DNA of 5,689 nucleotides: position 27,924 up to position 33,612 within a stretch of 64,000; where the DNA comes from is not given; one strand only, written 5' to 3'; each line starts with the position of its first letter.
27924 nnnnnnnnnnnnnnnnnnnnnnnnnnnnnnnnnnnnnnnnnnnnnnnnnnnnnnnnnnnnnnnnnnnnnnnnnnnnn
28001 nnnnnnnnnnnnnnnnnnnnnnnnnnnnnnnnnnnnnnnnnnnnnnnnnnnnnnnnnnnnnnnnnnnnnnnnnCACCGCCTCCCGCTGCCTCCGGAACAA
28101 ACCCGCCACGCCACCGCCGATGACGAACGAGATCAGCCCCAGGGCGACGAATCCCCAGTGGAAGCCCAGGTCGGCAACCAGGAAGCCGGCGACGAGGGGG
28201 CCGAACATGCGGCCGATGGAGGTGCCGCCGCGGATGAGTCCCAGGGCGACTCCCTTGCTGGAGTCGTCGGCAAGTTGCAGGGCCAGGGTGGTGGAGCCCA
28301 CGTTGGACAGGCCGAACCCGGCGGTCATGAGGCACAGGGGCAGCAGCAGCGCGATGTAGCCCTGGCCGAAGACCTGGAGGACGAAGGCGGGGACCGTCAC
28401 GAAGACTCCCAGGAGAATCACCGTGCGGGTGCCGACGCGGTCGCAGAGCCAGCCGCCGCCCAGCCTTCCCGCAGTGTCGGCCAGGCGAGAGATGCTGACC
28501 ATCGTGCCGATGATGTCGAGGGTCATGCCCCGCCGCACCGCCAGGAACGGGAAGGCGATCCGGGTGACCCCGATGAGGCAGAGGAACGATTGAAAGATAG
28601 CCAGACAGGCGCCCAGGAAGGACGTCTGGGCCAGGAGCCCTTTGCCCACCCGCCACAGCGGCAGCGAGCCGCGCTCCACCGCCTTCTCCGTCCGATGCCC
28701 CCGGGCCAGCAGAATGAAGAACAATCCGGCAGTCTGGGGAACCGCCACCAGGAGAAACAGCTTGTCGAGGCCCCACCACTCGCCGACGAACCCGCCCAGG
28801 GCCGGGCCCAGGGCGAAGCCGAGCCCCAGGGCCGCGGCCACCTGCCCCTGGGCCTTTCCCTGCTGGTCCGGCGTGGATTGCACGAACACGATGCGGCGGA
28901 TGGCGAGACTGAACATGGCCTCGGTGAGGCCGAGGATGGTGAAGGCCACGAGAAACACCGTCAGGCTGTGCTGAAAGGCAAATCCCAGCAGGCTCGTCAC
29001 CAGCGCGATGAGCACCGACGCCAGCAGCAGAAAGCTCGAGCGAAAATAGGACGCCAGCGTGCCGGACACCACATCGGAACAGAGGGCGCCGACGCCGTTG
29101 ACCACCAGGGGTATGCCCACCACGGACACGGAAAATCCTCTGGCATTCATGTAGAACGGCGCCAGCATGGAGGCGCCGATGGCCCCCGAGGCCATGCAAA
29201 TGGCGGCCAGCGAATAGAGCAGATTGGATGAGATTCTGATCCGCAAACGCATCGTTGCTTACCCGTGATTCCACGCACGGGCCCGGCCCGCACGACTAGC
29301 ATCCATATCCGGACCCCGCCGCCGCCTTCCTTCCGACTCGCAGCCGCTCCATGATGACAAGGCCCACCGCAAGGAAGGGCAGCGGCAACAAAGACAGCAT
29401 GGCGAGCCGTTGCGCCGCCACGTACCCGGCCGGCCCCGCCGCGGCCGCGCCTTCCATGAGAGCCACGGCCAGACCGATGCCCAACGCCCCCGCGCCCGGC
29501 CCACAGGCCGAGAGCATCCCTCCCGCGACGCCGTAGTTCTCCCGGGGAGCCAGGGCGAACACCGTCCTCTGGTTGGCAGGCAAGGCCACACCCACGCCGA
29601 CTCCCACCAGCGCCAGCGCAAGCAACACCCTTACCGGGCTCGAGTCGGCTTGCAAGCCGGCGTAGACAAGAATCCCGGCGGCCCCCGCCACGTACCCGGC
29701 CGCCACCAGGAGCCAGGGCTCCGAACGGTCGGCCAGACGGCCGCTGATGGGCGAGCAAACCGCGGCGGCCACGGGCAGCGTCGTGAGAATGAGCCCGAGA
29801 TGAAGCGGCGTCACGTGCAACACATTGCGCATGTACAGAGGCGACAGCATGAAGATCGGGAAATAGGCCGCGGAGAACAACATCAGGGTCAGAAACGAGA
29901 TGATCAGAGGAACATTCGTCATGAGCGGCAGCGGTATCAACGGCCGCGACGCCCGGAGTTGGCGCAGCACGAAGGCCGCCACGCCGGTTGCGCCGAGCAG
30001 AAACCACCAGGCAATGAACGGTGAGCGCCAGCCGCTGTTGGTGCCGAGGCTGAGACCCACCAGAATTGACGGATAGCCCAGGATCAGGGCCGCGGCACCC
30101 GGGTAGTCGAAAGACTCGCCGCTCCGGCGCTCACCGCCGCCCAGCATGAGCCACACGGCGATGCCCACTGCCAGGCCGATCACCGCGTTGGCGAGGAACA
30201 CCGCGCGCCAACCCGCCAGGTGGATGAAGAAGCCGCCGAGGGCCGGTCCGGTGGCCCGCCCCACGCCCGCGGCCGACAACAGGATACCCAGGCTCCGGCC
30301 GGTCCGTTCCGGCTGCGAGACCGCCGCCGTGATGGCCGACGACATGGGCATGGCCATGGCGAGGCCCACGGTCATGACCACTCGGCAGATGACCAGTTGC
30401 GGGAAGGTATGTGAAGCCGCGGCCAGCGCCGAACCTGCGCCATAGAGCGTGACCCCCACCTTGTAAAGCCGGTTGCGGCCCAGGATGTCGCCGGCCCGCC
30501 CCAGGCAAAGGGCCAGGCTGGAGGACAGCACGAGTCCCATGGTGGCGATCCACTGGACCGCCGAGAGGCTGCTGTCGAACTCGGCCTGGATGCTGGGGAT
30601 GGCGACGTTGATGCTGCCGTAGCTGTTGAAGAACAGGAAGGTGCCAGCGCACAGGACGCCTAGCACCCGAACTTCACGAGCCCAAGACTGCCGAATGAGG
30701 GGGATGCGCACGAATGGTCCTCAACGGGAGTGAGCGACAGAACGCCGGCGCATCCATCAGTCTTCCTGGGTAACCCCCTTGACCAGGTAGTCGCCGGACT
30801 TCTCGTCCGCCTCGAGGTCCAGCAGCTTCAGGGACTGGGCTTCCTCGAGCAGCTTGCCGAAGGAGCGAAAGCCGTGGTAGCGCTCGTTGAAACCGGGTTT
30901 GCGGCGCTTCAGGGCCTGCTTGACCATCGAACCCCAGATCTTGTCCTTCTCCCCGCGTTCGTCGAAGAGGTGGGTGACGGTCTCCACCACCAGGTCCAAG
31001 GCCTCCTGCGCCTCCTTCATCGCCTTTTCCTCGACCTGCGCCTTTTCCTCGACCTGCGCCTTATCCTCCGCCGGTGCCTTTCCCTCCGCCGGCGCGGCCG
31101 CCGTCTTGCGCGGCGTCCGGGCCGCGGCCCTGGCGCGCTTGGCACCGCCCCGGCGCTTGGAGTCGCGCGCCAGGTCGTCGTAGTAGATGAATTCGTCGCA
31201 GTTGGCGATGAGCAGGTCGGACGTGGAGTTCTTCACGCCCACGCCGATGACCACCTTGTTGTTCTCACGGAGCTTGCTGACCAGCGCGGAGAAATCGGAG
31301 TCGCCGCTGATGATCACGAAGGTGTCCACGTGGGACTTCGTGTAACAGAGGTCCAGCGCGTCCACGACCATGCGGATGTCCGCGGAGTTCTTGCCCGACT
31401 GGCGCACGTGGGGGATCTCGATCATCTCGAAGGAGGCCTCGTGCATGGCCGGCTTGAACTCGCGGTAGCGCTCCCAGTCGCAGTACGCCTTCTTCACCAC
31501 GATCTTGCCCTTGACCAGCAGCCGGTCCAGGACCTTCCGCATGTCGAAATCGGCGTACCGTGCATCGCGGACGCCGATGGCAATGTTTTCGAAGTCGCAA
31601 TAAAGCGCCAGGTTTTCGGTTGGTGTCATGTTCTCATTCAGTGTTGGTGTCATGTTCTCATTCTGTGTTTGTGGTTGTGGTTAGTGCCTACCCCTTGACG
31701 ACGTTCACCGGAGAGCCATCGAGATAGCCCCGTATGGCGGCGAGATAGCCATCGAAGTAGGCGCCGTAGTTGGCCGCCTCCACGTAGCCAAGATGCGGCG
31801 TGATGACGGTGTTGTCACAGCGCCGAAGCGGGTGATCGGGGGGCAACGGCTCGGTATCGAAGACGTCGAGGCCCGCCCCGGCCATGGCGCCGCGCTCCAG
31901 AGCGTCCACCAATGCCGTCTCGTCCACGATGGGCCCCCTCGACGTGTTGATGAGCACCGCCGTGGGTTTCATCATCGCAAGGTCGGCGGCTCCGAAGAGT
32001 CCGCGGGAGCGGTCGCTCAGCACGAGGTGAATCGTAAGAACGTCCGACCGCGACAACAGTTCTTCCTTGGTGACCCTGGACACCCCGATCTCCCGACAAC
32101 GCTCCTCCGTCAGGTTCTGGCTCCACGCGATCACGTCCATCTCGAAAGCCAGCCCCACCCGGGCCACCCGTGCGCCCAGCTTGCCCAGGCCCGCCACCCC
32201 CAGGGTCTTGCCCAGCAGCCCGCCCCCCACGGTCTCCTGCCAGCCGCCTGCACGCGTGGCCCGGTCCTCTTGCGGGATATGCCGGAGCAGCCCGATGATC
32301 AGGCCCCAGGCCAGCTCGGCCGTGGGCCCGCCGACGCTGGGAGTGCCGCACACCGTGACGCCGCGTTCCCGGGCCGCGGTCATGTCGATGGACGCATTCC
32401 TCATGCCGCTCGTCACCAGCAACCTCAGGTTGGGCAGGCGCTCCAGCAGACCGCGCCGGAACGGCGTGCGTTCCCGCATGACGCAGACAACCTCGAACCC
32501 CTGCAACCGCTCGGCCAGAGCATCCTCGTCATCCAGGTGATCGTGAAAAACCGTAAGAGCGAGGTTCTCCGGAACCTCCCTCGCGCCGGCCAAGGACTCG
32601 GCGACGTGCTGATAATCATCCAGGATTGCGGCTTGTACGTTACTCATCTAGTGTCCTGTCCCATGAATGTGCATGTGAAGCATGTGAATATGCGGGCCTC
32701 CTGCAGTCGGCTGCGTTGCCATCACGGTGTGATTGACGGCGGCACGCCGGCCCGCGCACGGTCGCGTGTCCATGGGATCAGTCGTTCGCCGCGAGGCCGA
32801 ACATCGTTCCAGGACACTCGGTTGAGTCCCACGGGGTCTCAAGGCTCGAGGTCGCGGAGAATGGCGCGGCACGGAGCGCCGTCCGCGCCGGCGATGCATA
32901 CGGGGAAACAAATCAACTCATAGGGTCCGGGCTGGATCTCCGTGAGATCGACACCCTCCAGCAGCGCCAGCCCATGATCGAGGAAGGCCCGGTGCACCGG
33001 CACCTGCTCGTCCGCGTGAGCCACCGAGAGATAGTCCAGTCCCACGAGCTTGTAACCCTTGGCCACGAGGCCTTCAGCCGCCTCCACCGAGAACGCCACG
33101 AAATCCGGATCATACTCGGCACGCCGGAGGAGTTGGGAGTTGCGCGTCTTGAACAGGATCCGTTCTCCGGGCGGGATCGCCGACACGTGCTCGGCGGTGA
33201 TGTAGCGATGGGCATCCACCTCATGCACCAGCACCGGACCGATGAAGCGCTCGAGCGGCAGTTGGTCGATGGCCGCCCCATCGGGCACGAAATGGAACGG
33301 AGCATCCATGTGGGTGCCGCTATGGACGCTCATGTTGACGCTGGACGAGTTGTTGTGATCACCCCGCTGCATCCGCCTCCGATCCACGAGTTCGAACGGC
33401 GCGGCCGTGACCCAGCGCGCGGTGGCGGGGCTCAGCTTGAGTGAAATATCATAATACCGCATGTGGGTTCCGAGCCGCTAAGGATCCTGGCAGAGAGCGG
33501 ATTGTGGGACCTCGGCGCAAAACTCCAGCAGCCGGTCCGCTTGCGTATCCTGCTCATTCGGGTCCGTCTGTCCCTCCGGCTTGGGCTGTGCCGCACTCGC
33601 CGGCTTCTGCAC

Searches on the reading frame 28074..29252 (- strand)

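Call 19: search_protein_families(library=pfam, proteins=[window:28074-29252:-], max_evalue=0.00001)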
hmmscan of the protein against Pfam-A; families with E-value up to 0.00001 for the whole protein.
window:28074-29252:- (393 aa): 1 family
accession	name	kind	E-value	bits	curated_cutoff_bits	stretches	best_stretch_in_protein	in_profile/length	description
PF07690.21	MFS_1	-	3.3e-35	122.1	33.4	2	216-387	6-172/347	Major Facilitator Superfamily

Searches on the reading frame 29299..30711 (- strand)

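Call 19: search_protein_families(library=pfam, proteins=[window:29299-30711:-], max_evalue=0.00001)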
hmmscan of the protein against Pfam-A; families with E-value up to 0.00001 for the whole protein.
window:29299-30711:- (471 aa): 1 family
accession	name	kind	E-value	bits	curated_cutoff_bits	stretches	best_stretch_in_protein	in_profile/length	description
PF07690.21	MFS_1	-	2.4e-47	162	33.4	1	20-411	1-346/347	Major Facilitator Superfamily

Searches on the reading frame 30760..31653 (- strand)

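Call 19: search_protein_families(library=pfam, proteins=[window:30760-31653:-], max_evalue=0.00001)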
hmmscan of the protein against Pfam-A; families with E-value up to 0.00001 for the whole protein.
window:30760-31653:- (298 aa): 1 family
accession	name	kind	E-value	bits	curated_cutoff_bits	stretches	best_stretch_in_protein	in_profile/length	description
PF01936.24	NYN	-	5.8e-36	124.6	24.2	1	15-158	2-144/145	NYN domain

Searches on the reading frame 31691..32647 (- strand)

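Call 20: search_protein_families(library=pfam, proteins=[window:31691-32647:-], max_evalue=0.00001)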
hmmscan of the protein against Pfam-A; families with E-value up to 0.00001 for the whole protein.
window:31691-32647:- (319 aa): 2 families
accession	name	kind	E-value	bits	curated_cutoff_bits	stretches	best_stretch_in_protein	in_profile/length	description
PF02826.25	2-Hacid_dh_C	-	6.4e-57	192.2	25.1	1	115-287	2-178/178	D-isomer specific 2-hydroxyacid dehydrogenase, NAD binding domain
PF00389.36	2-Hacid_dh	-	3.2e-11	43.5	24.6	1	32-198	22-103/134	D-isomer specific 2-hydroxyacid dehydrogenase, catalytic domain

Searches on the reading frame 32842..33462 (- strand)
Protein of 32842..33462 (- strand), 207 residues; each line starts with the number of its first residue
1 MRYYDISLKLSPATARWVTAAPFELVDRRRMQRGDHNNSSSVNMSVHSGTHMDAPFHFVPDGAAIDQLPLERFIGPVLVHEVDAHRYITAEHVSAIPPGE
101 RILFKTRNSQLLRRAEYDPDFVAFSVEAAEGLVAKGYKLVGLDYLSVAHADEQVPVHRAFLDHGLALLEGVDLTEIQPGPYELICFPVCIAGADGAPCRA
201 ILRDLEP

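Call 20: search_protein_families(library=pfam, proteins=[window:32842-33462:-], max_evalue=0.00001)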
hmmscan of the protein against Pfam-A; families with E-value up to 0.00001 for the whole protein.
window:32842-33462:- (207 aa): 1 family
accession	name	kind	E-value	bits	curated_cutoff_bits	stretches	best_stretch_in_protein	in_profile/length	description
PF04199.19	Cyclase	-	2.5e-24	86.6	23.1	1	4-148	1-141/142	Putative cyclase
